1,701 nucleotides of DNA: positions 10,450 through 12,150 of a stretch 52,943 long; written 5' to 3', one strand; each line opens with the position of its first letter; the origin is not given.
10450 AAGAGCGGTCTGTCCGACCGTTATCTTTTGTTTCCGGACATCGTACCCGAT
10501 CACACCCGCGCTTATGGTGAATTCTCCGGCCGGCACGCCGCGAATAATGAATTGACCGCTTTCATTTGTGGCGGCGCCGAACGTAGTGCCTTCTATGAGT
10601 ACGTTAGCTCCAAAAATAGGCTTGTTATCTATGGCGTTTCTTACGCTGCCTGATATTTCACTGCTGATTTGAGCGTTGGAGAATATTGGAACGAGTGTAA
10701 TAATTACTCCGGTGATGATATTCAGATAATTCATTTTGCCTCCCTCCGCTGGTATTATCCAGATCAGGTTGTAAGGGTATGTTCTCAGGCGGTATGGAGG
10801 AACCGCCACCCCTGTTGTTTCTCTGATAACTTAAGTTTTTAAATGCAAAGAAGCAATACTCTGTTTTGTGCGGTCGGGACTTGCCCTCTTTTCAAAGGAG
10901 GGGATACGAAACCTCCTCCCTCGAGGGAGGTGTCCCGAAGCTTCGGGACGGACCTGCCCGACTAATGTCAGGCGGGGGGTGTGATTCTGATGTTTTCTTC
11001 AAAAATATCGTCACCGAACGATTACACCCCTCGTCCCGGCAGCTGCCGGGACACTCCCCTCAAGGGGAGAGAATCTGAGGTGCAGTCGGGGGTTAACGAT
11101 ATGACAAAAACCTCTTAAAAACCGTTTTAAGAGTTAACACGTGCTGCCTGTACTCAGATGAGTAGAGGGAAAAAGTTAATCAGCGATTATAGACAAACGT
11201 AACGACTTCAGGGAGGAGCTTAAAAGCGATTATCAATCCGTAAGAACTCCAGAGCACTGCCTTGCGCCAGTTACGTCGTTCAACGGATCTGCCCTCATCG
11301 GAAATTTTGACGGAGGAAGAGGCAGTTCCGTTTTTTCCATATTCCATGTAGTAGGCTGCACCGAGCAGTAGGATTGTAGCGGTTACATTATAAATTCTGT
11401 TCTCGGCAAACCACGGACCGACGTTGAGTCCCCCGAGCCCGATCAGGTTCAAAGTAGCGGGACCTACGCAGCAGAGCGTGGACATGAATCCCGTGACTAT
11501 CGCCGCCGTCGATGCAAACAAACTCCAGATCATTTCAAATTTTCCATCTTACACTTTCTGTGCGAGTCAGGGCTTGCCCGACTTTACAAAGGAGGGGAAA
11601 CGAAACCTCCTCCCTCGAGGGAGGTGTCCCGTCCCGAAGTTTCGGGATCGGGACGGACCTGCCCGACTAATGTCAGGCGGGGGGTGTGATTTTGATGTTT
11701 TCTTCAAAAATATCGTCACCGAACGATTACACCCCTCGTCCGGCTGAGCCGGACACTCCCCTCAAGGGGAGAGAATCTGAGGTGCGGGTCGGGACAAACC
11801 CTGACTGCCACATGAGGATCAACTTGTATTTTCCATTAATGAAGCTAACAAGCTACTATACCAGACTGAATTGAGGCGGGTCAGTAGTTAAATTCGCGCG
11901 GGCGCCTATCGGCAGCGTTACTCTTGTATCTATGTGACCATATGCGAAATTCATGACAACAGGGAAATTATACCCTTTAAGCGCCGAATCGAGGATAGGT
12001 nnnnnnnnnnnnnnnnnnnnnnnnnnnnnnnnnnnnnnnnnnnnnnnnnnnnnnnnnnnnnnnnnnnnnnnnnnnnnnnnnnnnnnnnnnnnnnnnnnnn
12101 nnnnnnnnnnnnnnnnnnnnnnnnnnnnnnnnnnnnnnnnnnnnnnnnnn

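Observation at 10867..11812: merT-like gene bracketed by two direct copies of a ~230-250-bp composite element with inverted terminal units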

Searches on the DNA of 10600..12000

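Call 5: search_rna_families(source=window, start=10600, end=12000, threshold=evalue, max_evalue=10, show_alignments=3)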
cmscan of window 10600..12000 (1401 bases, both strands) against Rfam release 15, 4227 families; matches with E-value up to 10: 10.
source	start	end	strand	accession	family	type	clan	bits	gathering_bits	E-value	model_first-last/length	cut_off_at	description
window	10724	10823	-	RF00059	TPP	Cis-reg; riboswitch;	-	63.1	54.3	1.1e-11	1-105/105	no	TPP riboswitch aptamer (THI element)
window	11669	11747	+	RF03594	mir-3817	Gene; miRNA;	-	18.4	90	2.1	1-89/89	no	mir-3817 microRNA precursor family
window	11592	11637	-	RF01798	g2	Gene;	-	18.4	70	4.1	1-67/67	no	G2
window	11628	11766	-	RF03068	RT-3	Gene; sRNA;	-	14.9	40.5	0.93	1-148/148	no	RT-3 RNA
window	11743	11777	-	RF01370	CRISPR-DR57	Gene; CRISPR;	-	14.9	39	7.1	1-37/37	no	CRISPR RNA direct repeat element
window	11054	11069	-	RF01762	whalefall-1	Gene; sRNA;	-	14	37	2.5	5-20/56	no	Whalefall-1 RNA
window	11756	11771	-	RF01762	whalefall-1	Gene; sRNA;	-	14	37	2.5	5-20/56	no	Whalefall-1 RNA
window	11044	11100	+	RF00517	serC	Cis-reg; leader;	-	13.9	35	4.8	1-52/52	no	serC leader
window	11834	11887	+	RF01281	snoR35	Gene; snRNA; snoRNA; CD-box;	CL00053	13.9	40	6.5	1-81/81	no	Small nucleolar RNA snoR35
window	11556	11681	+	RF00625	P11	Gene;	-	13.7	70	3.4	1-139/139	no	Pseudomonas sRNA P11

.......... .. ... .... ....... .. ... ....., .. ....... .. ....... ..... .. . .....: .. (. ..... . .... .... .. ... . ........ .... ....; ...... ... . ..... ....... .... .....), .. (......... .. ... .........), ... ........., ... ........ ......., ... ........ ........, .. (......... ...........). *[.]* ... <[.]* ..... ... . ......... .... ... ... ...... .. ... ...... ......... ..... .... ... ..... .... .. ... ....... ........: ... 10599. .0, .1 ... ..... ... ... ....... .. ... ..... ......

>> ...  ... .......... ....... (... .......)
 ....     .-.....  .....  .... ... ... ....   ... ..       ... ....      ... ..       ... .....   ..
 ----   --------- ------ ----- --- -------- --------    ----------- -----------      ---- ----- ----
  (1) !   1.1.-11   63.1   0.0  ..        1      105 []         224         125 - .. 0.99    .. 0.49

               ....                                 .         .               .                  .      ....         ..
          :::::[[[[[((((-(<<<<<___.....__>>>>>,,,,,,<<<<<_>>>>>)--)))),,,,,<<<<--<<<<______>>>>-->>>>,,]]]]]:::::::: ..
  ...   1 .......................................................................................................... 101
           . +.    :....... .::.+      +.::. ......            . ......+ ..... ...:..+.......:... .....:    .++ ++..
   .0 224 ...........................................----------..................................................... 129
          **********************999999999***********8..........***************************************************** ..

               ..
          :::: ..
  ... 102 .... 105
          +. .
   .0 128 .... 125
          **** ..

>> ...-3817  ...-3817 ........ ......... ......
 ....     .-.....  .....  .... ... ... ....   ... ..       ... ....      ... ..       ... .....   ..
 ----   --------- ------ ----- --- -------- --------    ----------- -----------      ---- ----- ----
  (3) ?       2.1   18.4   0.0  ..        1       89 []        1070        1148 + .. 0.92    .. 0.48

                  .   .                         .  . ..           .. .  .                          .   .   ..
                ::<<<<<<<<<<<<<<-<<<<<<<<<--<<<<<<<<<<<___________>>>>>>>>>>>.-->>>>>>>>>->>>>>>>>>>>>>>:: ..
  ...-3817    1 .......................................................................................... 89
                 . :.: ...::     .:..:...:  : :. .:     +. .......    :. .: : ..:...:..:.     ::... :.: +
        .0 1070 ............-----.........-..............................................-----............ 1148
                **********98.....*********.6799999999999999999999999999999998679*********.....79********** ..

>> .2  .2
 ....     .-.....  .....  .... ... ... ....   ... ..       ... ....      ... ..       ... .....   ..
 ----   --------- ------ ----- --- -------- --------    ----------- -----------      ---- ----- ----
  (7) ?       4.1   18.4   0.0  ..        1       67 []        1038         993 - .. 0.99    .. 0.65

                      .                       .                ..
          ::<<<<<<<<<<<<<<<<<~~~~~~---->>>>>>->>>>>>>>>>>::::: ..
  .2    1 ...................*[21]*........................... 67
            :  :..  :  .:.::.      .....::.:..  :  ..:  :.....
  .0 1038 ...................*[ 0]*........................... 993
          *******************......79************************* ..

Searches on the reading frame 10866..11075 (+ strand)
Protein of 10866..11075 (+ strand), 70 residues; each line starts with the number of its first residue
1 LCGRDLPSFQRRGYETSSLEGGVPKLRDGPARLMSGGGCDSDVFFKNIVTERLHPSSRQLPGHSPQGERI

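Call 39: find_homologous_proteins(query=window:10866-11075:+, max_evalue=10)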
Query seq(70 aa): no candidate shares three 5-residue words with the query. No homologue found.

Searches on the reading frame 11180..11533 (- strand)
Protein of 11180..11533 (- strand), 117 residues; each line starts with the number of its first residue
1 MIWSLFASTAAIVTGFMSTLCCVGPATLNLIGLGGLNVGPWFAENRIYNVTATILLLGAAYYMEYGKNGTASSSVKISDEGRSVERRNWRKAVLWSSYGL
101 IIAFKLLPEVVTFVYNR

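Call 13: search_protein_families(library=pfam, proteins=[window:11180-11533:-], max_evalue=0.01)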
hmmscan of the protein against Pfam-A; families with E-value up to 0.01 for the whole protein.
window:11180-11533:- (117 aa): 0 families

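Call 14: search_protein_families(library=ncbifam, proteins=[window:11180-11533:-], max_evalue=1)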
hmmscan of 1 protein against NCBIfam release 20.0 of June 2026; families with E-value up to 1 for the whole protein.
window:11180-11533:- (117 aa): 4 families
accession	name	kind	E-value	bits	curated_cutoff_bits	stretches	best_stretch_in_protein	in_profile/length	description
NF033560.1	merT_RC607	exception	6.1e-08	32.9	130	1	7-75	5-75/97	mercuric transport protein MerT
NF033556.1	MerTP_fusion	equivalog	6.3e-07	29.2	180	1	11-67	2-59/186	mercuric transport protein MerTP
NF010314.2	PRK13751.2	equivalog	0.0025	17.9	150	1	12-115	15-116/116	mercuric ion transporter MerT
NF045683.1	MerT_CopZ_Se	exception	0.01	15.3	375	1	10-113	18-119/235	MerT/CopZ fusion-like heavy metal transport selenoprotein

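Call 16: find_encoding_contigs(protein=window:11180-11533:-, flank=6000, max_places=10)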
Protein window:11180-11533:- (117 aa): 2 contigs read that carry it; 2 places shown.
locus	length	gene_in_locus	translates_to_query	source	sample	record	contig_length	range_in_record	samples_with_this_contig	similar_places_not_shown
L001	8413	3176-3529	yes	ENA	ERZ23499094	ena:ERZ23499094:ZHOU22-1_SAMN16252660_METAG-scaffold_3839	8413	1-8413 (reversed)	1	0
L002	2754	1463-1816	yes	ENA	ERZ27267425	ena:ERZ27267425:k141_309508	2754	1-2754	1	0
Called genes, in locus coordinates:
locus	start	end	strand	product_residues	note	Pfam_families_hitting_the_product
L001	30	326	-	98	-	PF00293:NUDIX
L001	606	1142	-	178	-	PF07670:Gate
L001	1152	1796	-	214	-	PF07670:Gate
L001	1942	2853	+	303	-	PF02016:Peptidase_S66, PF17676:Peptidase_S66C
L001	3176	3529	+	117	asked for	-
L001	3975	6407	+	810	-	PF13620:CarboxypepD_reg, PF13715:CarbopepD_reg_2, PF07715:Plug, PF00593:TonB_dep_Rec_b-barrel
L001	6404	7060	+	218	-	PF04263:TPK_catalytic, PF04265:TPK_B1_binding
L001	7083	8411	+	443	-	?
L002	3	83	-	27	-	?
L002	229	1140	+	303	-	PF02016:Peptidase_S66, PF17676:Peptidase_S66C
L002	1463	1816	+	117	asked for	-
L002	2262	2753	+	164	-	?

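Call 17: find_homologous_proteins(query=window:11180-11533:-)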
Query window:11180-11533:- (117 aa): 24 proteins with E <= 0.001 among 44 candidates.
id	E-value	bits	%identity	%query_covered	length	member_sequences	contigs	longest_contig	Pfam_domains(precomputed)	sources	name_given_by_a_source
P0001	5.9e-68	244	95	100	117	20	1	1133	-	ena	-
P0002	3.0e-63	229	90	100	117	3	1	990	-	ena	-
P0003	3.1e-62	226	91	97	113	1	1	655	-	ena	-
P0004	5.0e-59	215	87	97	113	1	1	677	-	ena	-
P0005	1.1e-57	211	85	100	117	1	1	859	-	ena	-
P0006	1.2e-51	191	86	86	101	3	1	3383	-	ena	-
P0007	1.6e-51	191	86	86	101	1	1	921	-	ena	-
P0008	1.3e-46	175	69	100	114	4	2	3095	-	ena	-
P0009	1.0e-45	172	67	99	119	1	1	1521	-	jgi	-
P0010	1.6e-45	172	68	99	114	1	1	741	-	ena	-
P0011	1.1e-44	169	68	99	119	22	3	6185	-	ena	-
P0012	3.5e-44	167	64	100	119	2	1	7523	-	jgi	-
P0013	4.1e-44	167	67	100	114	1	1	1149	-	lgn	-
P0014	5.8e-44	167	64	99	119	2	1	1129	-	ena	-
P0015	5.9e-44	167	66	99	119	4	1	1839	-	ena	-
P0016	1.8e-43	165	62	99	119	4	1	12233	-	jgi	-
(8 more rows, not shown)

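Call 19: find_encoding_contigs(protein=P0016, flank=5000, max_places=4)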
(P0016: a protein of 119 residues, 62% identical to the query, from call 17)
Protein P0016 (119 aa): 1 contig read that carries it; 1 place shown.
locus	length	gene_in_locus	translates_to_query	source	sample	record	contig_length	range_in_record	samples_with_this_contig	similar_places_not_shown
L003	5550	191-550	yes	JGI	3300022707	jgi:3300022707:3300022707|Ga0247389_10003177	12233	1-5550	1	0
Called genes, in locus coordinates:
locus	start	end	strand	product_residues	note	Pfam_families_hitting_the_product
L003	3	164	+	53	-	?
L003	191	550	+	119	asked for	-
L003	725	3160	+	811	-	PF13620:CarboxypepD_reg (weak), PF13715:CarbopepD_reg_2, PF07715:Plug, PF00593:TonB_dep_Rec_b-barrel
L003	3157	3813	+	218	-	PF04263:TPK_catalytic, PF04265:TPK_B1_binding (weak)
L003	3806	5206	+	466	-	PF00474:SSF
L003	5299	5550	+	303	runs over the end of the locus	-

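Call 20: find_encoding_contigs(protein=P0012, flank=5000, max_places=4)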
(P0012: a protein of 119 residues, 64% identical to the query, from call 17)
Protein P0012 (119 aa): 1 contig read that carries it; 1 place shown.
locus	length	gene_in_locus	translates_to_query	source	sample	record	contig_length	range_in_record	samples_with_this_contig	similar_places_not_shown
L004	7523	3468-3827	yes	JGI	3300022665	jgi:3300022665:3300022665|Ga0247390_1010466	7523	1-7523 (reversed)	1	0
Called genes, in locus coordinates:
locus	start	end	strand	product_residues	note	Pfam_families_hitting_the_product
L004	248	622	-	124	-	PF03625:DUF302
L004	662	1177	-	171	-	PF14803:Zn_ribbon_Nudix (faint), PF00293:NUDIX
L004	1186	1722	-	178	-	PF07670:Gate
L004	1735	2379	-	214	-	PF07670:Gate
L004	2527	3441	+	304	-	PF02016:Peptidase_S66, PF17676:Peptidase_S66C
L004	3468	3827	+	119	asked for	-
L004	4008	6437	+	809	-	PF13620:CarboxypepD_reg, PF13715:CarbopepD_reg_2, PF07715:Plug, PF00593:TonB_dep_Rec_b-barrel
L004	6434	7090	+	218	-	PF04263:TPK_catalytic, PF04265:TPK_B1_binding (weak)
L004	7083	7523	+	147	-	?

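Call 21: find_encoding_contigs(protein=P0011, flank=5000, max_places=4)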
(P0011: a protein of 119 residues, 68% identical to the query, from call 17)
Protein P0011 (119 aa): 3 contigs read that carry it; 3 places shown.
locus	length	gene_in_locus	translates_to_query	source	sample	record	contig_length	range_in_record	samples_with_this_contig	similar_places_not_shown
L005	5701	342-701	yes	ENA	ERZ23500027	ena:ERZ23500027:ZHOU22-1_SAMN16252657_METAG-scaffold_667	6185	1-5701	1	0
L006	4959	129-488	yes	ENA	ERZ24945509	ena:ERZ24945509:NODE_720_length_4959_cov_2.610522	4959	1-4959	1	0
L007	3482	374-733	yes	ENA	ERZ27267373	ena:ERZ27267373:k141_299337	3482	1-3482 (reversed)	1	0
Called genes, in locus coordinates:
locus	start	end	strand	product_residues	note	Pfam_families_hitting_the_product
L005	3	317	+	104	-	?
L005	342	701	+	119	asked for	-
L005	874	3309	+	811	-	PF13620:CarboxypepD_reg, PF13715:CarbopepD_reg_2, PF07715:Plug, PF00593:TonB_dep_Rec_b-barrel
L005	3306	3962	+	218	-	PF04263:TPK_catalytic, PF04265:TPK_B1_binding (weak)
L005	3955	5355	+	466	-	PF00474:SSF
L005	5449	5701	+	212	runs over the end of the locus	-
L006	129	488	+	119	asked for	-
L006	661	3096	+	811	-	PF13620:CarboxypepD_reg, PF13715:CarbopepD_reg_2, PF07715:Plug, PF00593:TonB_dep_Rec_b-barrel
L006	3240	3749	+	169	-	PF04263:TPK_catalytic, PF04265:TPK_B1_binding (weak)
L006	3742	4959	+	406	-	?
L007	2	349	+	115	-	?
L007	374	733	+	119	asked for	-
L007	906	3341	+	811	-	PF13620:CarboxypepD_reg, PF13715:CarbopepD_reg_2, PF07715:Plug, PF00593:TonB_dep_Rec_b-barrel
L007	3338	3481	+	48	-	?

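Call 24: find_encoding_contigs(protein=P0006, flank=5000, max_places=4)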
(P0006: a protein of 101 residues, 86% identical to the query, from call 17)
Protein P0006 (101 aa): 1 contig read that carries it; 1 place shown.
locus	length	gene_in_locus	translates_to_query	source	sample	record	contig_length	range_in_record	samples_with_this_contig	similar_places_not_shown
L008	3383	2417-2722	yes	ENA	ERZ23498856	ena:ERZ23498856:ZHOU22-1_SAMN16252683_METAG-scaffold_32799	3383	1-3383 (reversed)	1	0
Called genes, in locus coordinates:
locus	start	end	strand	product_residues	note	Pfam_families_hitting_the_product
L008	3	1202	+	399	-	?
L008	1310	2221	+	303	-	PF02016:Peptidase_S66, PF17676:Peptidase_S66C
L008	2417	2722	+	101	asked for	-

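Call 25: find_encoding_contigs(protein=P0008, flank=5000, max_places=4)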
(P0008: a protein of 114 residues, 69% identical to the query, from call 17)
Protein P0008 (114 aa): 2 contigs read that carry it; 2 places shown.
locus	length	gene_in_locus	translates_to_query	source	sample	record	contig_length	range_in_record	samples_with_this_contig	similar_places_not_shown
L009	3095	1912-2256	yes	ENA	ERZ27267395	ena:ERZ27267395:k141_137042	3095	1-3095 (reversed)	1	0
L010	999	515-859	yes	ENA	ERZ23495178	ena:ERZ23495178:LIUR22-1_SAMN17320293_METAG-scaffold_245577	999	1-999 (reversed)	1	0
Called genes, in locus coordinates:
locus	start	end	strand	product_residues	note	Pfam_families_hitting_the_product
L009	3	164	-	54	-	?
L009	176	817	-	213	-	PF07670:Gate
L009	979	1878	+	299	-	PF02016:Peptidase_S66, PF17676:Peptidase_S66C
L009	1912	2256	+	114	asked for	-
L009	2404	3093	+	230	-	?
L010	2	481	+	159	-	?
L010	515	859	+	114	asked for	-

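Call 40: find_encoding_contigs(protein=P0001, flank=3000, max_places=6)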
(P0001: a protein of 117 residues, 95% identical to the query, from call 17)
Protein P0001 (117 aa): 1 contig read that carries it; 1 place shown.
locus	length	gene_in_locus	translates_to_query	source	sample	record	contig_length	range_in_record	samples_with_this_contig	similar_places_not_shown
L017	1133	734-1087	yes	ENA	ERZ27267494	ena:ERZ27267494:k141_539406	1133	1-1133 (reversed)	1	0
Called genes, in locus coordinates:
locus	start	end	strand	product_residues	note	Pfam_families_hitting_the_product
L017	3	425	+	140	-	?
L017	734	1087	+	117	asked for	-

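Call 41: find_encoding_contigs(protein=P0002, flank=3000, max_places=4)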
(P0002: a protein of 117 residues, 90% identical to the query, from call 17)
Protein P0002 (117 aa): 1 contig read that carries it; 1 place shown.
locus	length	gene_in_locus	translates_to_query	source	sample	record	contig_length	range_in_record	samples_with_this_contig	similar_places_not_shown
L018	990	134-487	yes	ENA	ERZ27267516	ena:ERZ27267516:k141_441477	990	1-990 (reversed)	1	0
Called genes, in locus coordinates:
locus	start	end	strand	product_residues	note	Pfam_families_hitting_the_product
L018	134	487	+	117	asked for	-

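Call 42: find_encoding_contigs(protein=P0005, flank=3000, max_places=4)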
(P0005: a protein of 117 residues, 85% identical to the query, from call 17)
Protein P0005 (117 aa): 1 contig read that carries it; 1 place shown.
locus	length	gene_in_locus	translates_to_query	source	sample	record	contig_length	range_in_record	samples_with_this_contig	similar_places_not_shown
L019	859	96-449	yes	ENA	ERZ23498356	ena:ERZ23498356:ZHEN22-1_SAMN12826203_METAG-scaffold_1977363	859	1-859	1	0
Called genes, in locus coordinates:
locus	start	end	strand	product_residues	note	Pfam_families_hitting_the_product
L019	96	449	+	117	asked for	-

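Call 91: search_protein_families(library=pfam, proteins=[window:11180-11533:-], max_evalue=10)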
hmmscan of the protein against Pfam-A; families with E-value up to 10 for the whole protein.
window:11180-11533:- (117 aa): 2 families
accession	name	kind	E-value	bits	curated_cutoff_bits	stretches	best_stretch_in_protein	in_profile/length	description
PF18895.5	T4SS_pilin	-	0.032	14.7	26.6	1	77-106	37-63/71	Type IV secretion system pilin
PF02411.20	MerT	-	0.14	12.6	32.9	1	9-62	12-67/116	MerT mercuric transport protein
